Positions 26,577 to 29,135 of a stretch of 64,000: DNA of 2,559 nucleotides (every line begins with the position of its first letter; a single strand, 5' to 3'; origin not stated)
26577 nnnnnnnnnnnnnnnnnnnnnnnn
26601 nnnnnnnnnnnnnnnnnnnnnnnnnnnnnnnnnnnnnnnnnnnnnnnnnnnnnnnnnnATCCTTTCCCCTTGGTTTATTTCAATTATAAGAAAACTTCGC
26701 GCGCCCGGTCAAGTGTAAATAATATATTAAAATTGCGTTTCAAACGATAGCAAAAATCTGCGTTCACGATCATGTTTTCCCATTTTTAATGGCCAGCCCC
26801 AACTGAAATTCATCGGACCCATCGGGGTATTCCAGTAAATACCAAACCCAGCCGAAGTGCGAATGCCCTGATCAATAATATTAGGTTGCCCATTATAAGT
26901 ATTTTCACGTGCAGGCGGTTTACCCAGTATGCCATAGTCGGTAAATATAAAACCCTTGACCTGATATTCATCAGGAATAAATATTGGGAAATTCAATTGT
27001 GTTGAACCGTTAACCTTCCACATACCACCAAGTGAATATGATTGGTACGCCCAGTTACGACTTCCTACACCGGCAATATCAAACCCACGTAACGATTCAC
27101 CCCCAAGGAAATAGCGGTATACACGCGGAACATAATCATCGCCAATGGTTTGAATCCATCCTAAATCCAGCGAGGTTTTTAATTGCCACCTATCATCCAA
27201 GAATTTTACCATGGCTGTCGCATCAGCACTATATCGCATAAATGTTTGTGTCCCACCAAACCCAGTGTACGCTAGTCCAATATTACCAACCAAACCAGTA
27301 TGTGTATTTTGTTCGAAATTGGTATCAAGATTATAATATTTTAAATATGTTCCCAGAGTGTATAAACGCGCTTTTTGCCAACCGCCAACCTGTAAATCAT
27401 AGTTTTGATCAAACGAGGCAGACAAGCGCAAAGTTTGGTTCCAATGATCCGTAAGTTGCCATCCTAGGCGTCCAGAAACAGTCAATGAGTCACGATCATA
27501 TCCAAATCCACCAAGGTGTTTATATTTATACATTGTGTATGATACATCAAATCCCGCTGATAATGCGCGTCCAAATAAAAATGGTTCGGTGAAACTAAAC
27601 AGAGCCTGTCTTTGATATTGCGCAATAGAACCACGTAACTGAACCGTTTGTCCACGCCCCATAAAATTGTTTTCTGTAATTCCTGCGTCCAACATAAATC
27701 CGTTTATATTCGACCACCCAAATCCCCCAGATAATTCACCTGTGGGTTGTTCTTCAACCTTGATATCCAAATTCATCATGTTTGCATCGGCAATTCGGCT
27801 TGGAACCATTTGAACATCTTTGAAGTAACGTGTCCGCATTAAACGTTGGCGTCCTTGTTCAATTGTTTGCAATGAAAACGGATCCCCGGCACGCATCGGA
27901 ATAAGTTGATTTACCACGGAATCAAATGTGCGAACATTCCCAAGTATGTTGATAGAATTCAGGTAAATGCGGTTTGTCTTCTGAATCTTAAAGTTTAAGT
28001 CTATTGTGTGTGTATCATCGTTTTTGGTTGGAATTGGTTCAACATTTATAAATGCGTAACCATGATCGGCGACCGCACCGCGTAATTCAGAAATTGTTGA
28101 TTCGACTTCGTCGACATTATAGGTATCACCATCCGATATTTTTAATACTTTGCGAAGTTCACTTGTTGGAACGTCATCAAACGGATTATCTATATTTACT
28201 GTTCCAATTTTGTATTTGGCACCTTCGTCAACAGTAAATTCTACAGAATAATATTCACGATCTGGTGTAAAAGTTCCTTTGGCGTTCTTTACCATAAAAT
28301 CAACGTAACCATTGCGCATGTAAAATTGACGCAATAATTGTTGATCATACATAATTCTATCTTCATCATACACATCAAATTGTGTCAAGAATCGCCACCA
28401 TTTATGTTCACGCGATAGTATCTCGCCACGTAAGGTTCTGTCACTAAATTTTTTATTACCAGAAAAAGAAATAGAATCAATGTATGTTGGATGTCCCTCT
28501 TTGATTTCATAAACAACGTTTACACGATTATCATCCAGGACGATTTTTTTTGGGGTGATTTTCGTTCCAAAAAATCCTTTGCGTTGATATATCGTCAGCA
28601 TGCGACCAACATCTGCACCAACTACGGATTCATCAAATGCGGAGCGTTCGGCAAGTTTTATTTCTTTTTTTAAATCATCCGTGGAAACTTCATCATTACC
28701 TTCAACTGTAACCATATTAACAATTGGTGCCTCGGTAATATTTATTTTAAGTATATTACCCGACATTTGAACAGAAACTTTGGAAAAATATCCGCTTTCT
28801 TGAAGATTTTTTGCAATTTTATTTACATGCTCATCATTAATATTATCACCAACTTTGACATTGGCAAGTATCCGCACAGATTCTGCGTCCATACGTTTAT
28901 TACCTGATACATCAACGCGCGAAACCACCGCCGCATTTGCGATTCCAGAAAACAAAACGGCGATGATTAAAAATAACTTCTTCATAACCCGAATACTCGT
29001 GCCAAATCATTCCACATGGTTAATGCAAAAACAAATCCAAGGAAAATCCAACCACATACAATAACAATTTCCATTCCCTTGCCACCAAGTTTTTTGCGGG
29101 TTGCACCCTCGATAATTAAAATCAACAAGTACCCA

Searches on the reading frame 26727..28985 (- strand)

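Call 79: search_protein_families(library=pfam, proteins=[window:26727-28985:-], max_evalue=0.00001)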
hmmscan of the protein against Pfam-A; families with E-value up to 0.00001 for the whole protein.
window:26727-28985:- (752 aa): 3 families
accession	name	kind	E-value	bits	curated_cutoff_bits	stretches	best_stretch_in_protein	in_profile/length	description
PF07244.20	POTRA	-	6e-64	213.2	21.3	5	168-255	2-79/79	Surface antigen variable number repeat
PF01103.29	Omp85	-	2.4e-44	152.6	24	1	440-749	1-322/325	Omp85 superfamily domain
PF08478.15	POTRA_1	-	1.2e-09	38.8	23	0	21-85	3-68/69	POTRA domain, FtsQ-type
